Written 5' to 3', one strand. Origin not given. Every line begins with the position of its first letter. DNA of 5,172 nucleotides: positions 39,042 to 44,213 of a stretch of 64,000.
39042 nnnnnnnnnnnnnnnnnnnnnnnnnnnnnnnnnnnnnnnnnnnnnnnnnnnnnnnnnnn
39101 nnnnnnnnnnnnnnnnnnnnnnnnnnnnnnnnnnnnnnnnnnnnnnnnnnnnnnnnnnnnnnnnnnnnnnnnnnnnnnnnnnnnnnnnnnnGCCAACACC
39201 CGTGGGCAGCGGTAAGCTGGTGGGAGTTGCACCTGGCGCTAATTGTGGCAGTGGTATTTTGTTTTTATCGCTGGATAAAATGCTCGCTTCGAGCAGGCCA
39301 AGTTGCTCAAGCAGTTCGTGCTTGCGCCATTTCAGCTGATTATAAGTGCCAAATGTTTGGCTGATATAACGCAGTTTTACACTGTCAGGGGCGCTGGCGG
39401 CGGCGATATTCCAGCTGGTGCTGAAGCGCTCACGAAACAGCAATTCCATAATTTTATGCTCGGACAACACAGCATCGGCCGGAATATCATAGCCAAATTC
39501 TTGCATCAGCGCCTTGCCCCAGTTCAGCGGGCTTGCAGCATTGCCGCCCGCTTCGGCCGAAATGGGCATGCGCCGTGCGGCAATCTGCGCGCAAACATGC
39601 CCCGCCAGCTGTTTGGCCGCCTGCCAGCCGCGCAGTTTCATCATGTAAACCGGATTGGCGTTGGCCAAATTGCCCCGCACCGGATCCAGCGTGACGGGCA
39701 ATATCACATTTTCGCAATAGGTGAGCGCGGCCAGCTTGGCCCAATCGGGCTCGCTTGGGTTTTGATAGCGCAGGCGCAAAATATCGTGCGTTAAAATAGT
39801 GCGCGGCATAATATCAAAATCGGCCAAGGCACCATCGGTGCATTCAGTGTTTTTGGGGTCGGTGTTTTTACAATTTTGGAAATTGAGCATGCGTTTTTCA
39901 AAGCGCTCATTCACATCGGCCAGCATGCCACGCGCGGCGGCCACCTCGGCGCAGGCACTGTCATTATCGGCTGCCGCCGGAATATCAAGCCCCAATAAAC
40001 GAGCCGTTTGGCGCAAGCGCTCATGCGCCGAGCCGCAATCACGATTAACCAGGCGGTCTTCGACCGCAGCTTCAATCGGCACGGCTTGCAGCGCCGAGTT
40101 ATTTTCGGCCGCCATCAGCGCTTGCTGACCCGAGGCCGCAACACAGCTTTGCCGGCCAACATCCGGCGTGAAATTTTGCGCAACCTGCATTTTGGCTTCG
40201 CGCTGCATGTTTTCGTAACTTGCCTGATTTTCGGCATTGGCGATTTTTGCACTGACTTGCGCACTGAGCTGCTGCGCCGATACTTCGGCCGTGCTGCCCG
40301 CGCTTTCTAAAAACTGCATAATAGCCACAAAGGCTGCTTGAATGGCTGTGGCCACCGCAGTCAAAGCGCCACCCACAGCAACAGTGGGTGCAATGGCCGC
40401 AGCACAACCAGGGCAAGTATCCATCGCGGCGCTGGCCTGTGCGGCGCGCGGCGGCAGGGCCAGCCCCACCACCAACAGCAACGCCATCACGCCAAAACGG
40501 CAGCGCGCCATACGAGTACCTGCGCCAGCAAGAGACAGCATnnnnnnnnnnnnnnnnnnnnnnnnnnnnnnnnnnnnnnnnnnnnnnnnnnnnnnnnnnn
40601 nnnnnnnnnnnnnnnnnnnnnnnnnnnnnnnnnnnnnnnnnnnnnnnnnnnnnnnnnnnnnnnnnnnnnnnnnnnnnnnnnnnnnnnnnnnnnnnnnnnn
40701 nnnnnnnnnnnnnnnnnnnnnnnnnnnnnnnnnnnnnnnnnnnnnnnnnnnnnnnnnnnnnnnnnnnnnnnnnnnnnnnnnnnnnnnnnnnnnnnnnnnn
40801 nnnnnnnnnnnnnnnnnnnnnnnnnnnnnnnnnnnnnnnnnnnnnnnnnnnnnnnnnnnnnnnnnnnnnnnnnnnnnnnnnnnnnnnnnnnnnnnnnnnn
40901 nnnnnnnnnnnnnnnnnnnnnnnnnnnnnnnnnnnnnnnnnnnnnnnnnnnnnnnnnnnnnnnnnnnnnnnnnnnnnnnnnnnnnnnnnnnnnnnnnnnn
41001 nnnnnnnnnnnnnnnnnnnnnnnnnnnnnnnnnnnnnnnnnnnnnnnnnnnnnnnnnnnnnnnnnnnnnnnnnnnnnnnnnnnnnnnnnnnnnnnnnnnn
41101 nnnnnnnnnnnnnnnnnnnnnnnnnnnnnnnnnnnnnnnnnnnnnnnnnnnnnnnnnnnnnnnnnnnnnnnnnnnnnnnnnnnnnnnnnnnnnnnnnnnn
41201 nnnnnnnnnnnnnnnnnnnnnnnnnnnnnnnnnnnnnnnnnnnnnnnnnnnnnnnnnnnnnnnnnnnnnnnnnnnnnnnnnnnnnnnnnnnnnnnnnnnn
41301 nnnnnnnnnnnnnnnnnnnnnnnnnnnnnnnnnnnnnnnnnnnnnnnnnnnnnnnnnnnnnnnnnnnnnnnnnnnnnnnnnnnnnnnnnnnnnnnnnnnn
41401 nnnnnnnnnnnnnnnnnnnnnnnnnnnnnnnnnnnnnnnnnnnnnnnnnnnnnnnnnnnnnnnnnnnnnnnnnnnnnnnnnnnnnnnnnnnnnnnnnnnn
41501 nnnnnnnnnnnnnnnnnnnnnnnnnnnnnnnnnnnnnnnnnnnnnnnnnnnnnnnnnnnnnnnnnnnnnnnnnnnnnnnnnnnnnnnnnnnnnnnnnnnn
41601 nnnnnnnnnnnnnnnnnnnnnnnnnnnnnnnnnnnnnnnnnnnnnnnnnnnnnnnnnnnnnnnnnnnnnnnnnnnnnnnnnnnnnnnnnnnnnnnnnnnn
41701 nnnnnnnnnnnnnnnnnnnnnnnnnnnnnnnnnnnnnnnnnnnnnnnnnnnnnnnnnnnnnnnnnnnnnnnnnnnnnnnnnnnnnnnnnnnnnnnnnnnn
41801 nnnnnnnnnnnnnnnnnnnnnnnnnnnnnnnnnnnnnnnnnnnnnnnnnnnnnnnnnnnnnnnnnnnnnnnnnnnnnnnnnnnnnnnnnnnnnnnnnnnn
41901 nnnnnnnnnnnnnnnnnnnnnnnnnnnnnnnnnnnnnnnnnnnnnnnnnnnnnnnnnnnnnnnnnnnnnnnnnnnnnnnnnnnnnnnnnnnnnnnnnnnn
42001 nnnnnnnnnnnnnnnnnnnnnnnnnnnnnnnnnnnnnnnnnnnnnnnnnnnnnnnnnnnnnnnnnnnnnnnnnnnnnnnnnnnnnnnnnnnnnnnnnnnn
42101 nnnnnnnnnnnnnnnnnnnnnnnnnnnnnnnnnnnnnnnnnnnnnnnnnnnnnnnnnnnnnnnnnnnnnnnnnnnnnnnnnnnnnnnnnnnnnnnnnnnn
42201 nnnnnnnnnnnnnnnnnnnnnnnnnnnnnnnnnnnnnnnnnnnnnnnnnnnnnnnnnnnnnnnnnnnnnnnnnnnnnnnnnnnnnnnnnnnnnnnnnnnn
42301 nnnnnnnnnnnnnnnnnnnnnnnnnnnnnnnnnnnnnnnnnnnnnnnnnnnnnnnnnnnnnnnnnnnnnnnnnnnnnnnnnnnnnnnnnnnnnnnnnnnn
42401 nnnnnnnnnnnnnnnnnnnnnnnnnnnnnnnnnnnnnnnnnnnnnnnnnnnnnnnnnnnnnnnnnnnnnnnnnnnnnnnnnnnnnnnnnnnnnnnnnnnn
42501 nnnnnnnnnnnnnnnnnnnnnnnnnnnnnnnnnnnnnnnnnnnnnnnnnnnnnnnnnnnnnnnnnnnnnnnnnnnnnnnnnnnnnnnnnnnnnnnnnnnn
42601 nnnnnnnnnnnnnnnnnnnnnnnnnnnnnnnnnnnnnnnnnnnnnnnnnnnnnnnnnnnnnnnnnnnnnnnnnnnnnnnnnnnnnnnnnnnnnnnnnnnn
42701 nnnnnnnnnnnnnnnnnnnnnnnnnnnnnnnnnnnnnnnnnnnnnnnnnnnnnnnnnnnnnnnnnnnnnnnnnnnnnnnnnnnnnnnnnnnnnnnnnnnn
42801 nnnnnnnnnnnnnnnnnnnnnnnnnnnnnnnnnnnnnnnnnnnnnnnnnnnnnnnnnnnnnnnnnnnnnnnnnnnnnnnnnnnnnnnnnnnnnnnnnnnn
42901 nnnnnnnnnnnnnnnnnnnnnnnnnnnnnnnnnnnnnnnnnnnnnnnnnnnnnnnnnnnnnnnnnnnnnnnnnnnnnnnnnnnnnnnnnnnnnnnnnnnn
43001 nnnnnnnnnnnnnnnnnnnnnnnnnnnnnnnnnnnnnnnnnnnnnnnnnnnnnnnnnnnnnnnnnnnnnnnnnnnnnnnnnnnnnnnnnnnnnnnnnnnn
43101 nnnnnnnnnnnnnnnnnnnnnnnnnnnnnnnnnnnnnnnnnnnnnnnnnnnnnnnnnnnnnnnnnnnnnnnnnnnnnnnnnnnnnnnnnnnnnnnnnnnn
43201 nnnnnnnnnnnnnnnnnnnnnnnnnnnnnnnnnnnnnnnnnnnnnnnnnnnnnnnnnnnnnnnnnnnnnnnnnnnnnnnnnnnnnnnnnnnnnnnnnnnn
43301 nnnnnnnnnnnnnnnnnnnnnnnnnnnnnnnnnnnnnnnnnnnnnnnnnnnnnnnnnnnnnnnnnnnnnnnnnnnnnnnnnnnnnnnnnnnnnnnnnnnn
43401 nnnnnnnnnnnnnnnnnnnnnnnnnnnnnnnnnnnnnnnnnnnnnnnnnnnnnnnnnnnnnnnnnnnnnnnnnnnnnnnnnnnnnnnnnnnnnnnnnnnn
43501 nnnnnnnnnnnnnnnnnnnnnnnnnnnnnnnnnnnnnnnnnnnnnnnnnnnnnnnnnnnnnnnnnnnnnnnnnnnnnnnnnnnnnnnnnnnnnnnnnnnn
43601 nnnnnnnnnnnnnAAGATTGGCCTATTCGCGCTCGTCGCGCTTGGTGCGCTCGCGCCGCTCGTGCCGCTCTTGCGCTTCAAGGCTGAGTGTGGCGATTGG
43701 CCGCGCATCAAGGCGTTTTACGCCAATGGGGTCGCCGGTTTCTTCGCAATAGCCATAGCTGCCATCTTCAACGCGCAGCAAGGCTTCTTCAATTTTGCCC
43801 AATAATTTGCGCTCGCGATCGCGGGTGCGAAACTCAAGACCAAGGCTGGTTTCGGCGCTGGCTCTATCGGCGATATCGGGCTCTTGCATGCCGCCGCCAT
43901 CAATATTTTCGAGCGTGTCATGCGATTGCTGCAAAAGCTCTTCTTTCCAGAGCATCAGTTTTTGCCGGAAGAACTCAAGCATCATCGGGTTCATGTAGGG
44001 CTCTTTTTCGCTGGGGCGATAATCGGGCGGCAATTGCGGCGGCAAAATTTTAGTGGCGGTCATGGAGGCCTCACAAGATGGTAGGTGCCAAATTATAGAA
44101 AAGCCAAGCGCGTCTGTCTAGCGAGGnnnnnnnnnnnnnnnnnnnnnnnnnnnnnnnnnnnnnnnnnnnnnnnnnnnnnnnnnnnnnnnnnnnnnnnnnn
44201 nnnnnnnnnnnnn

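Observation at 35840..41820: Three tandem paralogues share an N-domain of about 430 aa but end in a lysozyme-like domain, a CHAP/NlpC-P60 domain, or nothing (polymorphic-toxin architecture)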

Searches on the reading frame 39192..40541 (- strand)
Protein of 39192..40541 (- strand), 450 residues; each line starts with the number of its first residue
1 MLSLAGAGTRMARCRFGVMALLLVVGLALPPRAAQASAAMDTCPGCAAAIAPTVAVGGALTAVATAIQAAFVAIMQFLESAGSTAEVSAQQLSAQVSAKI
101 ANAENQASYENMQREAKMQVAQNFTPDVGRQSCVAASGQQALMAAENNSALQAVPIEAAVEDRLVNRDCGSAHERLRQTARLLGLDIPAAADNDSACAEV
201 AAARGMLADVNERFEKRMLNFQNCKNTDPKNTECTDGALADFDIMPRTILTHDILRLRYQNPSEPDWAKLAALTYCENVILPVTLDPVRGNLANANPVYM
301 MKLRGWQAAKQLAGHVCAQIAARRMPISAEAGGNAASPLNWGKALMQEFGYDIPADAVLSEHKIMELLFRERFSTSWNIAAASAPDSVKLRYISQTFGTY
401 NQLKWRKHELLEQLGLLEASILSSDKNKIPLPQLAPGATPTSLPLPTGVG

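Call 12: find_homologous_proteins(query=window:39192-40541:-, max_evalue=0.001)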
Query window:39192-40541:- (450 aa): 2 proteins with E <= 0.001 among 8000 candidates.
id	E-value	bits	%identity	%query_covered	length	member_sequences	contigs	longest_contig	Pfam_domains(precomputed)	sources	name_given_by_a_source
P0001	1.6e-291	985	100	100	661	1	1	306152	-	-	-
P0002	3.7e-139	483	62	56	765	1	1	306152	PF21277.3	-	-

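Call 18: find_encoding_contigs(protein=P0001, flank=10000, max_places=5)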
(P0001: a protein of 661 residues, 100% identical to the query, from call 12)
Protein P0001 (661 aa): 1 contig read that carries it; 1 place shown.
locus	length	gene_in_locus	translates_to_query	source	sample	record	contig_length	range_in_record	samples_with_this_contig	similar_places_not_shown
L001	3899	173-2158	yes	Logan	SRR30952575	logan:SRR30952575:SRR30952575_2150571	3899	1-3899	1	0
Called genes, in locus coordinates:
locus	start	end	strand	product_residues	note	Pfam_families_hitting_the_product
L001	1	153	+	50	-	?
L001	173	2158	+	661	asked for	-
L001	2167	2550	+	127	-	-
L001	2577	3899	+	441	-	?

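Call 24: predict_structure(alignment_id=A2)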
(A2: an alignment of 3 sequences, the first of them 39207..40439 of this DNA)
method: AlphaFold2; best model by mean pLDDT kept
length: 411 residues; sequences in the alignment: 3
mean_pLDDT: 38.6   pTM: 0.30
mean pLDDT of the five models: 38.6, 37.3, 35.5, 34.2, 33.3
residues with pLDDT >= 90: 0; 70-90: 0; 50-70: 39; < 50: 372
segments of 3 or more residues with pLDDT < 50: 1-132, 148-150, 156-159, 171-181, 186-230, 233-238, 240-282, 284-305, 316-411
pLDDT, mean of each block of 10 residues (from residue 1): 29 30 29 35 32 33 35 39 35 29 30 28 37 52 50 50 51 46 48 43 33 37 43 49 40 30 37 42 46 31 48 51 42 45 34 30 33 41 42 40 30 25
secondary structure, 60 per line:
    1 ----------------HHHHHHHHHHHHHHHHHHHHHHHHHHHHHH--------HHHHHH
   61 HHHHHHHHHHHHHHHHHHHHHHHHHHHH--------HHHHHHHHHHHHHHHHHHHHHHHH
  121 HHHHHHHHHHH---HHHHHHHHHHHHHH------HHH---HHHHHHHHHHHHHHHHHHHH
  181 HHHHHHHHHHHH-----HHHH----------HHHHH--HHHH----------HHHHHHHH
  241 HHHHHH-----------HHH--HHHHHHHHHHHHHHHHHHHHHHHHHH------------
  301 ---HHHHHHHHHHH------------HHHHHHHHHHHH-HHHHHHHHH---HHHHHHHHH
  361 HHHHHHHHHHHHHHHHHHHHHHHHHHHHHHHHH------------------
elements in order: H17-46 H55-88 H97-131 H135-148 H161-192 H198-201 H212-216 H219-222 H233-246 H263-288 H304-314 H327-338 H340-348 H352-393

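Call 28: search_protein_representatives(alignment_id=A2)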
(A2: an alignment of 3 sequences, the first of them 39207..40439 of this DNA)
Query: 3 sequences, 424 profile positions. Proteins with E-value up to 0.001 (for the whole library): 29; up to 1e-10: 6; up to 1e-30: 3. The best 29 are listed.
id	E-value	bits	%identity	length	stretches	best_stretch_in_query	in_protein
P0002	5.2e-234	793.3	-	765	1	1-424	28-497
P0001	5.0e-227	770.3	-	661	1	1-424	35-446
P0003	5.0e-170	582.5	-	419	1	4-424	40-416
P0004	1.3e-16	77.0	-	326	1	148-419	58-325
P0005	3.4e-15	72.4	-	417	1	174-405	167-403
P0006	4.8e-11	58.7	-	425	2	217-418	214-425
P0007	1.1e-10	57.5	-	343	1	243-418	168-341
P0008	2.0e-10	56.7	-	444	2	215-413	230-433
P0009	4.2e-10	55.6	-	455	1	158-402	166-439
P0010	7.3e-10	54.8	-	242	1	212-400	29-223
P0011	9.7e-10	54.4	-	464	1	246-403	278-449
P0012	1.5e-09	53.7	-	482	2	219-303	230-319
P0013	4.6e-09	52.2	-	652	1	154-401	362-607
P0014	1.4e-08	50.6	-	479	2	334-405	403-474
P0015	1.4e-07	47.3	-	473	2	214-419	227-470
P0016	2.8e-07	46.3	-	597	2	274-420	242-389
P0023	1.8e-04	37.0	-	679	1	155-399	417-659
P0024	2.1e-04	36.8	-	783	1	179-405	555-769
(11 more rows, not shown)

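Call 32: search_protein_families(library=pfam, proteins=[P0004, P0005, P0006, P0008, P0009, P0013, P0016, P0023, P0024], max_evalue=0.01)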
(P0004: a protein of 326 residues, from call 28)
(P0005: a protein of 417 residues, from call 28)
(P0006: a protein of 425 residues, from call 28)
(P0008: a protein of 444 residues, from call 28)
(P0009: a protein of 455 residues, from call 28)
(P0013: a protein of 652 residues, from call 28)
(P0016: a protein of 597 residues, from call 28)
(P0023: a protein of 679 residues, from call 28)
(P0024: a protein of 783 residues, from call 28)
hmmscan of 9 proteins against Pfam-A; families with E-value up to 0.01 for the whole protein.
P0004 (326 aa): 0 families

P0005 (417 aa): 0 families

P0006 (425 aa): 0 families

P0008 (444 aa): 0 families

P0009 (455 aa): 0 families

P0013 (652 aa): 1 family
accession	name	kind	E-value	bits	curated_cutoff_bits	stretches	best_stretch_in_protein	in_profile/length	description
PF01551.29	Peptidase_M23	-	6.9e-07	29.8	28.7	1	141-240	3-91/96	Peptidase family M23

P0016 (597 aa): 2 families
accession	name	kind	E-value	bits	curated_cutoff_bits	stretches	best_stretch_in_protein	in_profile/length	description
PF00877.26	NLPC_P60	-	1.4e-12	47.9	23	1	488-573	1-80/105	NlpC/P60 family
PF05257.22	CHAP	-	1.9e-08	35.1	26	1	502-574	7-81/81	CHAP domain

P0023 (679 aa): 0 families

P0024 (783 aa): 0 families

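Call 33: search_protein_families(library=ncbifam, proteins=[P0004, P0005, P0006, P0008, P0009, P0013, P0016, P0023, P0024], max_evalue=0.01)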
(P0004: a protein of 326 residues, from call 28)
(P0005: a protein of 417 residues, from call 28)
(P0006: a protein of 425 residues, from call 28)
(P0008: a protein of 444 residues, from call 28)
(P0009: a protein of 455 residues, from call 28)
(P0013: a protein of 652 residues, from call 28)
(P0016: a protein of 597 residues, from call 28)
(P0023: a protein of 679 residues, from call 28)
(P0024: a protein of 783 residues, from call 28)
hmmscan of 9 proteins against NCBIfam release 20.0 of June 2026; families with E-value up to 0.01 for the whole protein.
P0004 (326 aa): 0 families

P0005 (417 aa): 0 families

P0006 (425 aa): 1 family
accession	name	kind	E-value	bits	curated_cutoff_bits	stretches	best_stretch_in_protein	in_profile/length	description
NF033888.1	conj_TraW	equivalog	0.0013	18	100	0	347-382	301-336/380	conjugal transfer protein TraW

P0008 (444 aa): 0 families

P0009 (455 aa): 0 families

P0013 (652 aa): 0 families

P0016 (597 aa): 1 family
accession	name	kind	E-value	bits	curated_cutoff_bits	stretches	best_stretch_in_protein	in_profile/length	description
NF040678.1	EntFM_CwpFM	equivalog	2.8e-12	46.4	720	1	467-562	305-397/430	enterotoxin EntFM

P0023 (679 aa): 0 families

P0024 (783 aa): 0 families

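Call 36: search_solved_structures(query=A3, max_evalue=10, show_alignments=2)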
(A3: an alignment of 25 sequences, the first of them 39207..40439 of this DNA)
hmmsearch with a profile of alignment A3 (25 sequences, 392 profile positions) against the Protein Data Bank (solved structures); distinct sequences matched with E-value up to 10: 1.
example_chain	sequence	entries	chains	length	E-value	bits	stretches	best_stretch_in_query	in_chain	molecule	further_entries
5y2h_D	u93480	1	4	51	0.75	12.5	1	42-89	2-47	Nonstructural protein 4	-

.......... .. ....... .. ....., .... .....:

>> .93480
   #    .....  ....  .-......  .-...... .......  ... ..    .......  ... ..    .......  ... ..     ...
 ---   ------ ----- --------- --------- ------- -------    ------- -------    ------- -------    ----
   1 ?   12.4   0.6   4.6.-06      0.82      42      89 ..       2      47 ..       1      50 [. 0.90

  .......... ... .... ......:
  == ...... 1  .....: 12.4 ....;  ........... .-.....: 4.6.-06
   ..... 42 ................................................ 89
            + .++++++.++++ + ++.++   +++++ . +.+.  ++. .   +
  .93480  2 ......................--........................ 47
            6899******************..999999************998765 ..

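Call 37: search_protein_families(library=ncbifam, alignment_id=A3, max_evalue=0.1)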
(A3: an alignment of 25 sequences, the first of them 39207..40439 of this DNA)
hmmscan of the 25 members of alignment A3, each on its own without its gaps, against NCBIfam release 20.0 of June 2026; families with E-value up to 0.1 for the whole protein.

A. member 1, window:39207-40439:- (411 aa): 0 families

B. families by the number of members that match (of 25 scanned): 5 families
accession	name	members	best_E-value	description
NF033888.1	conj_TraW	3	4.4e-07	conjugal transfer protein TraW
NF041126.1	FBP_aldo_phos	1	0.0056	fructose-1,6-bisphosphate aldolase/phosphatase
NF010574.0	PRK13967.1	1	0.0066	ribonucleotide-diphosphate reductase subunit beta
TIGR00263.1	trpB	1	0.012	tryptophan synthase subunit beta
NF005804.0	PRK07659.1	1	0.076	enoyl-CoA hydratase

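Call 48: find_homologous_proteins(query=A4, max_evalue=0.001)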
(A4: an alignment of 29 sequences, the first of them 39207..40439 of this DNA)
Query A4 (29 sequences) (411 aa, profile of the alignment): 3 proteins with E <= 0.001 among 8000 candidates.
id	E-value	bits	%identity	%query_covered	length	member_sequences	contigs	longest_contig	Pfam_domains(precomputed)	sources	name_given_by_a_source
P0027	1.0e-99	353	22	55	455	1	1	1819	-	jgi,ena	-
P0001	2.3e-95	338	100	100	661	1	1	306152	-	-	-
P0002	1.6e-91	326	62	60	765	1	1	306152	PF21277.3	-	-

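Call 49: search_dna_similar(query=P0016, collection=plasmids, mode=protein, max_evalue=0.00001, max_rows=15)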
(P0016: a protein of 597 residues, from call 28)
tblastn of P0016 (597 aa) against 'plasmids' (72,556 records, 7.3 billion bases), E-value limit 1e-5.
Records with a match: 11; places in all: 13; records where one place covers at least 80% of the query: 0.
Best place of each record, by identity: <60% 11.
By first word of the organism name: Bacillus 5; Peribacillus 2; Pontibacillus 1; Planococcus 1; Clostridium 1; Actinomyces 1.
By predicted mobility (MOB-suite, as given by PLSDB): non-mobilizable 9; mobilizable 1; conjugative 1.
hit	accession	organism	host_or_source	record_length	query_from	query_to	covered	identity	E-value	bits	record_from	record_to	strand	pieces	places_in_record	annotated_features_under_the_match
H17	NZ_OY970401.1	Peribacillus frigoritolerans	-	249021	460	590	22%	32.6%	9e-6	57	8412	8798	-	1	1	lysozyme family protein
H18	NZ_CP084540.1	Peribacillus frigoritolerans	snow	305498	460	590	22%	32.6%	9e-6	57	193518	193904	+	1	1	lysozyme family protein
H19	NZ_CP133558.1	Bacillus wiedmannii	Thaumetopoea processionea,liquid culture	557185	435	561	21%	32.4%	4e-6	58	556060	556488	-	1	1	none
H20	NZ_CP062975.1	Pontibacillus sp. ALD_SL1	mangrove mud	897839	477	590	19%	34.8%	2e-8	66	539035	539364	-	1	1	none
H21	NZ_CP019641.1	Planococcus lenghuensis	whole organism,crude oil-contamination ...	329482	477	585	18%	34.5%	5e-8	64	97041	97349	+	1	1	NlpC/P60 family protein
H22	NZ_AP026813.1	Clostridium tetani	soil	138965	459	561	17%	35.6%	7e-7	60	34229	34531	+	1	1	phage tail tape measure protein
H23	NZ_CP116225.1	Actinomyces oris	Homo sapiens,Cell culture,oral cavity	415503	477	568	15%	39.8%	6e-6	57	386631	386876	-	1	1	C40 family peptidase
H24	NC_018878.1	Bacillus thuringiensis Bt407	-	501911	465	546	14%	41.7%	2e-8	65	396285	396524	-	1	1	SH3 domain-containing protein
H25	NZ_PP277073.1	Bacillus cereus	-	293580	488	576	15%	36.7%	8e-8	63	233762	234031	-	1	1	none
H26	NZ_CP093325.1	Bacillus sp. N5-665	whole organism,peat soil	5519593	477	546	12%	45.7%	6e-7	61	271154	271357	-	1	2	none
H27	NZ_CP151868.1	Bacillus thuringiensis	tobacco,mixed culture,leaves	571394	480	546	11%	46.3%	5e-7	61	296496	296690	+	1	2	SH3 domain-containing protein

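Call 50: search_dna_similar(query=P0024, collection=plasmids, mode=protein, max_evalue=0.00001, max_rows=15)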
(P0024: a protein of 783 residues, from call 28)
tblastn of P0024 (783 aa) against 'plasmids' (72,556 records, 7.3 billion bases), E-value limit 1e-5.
Records with a match: 2; places in all: 2; records where one place covers at least 80% of the query: 0.
Best place of each record, by identity: <60% 2.
By first word of the organism name: Nitrogeniibacter 1; Methylorubrum 1.
By predicted mobility (MOB-suite, as given by PLSDB): non-mobilizable 2.
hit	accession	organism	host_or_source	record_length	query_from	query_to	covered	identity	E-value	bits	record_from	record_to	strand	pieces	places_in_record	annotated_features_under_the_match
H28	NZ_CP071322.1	Nitrogeniibacter aestuarii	pure culture,sediment in spartina ...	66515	263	401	18%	31.6%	6e-6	58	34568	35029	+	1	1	transglycosylase SLT domain-containing protein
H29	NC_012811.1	Methylorubrum extorquens AM1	-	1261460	269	386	15%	29.9%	4e-6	58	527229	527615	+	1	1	none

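Call 53: find_related_loci(query=A2, collection=genome_contigs, flank=10000)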
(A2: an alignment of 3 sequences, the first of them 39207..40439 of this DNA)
Query A2 (411 aa) in genome_contigs; peptide patterns used: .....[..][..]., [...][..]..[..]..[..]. (x = any residue, [..] = any of these).
131 stretches matched a pattern, but none encodes a relative of the query by tblastn (E <= 1e-3).

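Call 90: find_related_loci(query=P0016, collection=metagenome_contigs, flank=10000)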
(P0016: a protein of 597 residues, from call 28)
Query P0016 (597 aa) in metagenome_contigs; peptide patterns used: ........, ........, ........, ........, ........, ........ (x = any residue, [..] = any of these).
59 stretches matched a pattern, but none encodes a relative of the query by tblastn (E <= 1e-3).

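Call 93: find_related_loci(query=P0024, collection=metagenome_contigs, flank=10000)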
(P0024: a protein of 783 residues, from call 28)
Query P0024 (783 aa) in metagenome_contigs; peptide patterns used: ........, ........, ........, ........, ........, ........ (x = any residue, [..] = any of these).
42 stretches matched a pattern, but none encodes a relative of the query by tblastn (E <= 1e-3).

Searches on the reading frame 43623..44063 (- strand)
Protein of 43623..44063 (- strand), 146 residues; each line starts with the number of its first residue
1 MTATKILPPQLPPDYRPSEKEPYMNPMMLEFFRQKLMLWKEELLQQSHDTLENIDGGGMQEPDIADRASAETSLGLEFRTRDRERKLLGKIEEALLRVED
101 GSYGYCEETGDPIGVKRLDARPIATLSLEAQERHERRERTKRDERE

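Call 86: search_protein_families(library=pfam, proteins=[window:43623-44063:-], max_evalue=5)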
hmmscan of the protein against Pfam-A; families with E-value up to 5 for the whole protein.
window:43623-44063:- (146 aa): 2 families
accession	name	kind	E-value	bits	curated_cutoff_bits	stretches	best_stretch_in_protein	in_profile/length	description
PF21157.2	DksA_N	-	5e-25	88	27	1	29-98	2-71/71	DnaK suppressor protein DksA, N-terminal domain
PF01258.23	zf-dskA_traR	-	6e-11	42.6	24.9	1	101-136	1-36/36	Prokaryotic dksA/traR C4-type zinc finger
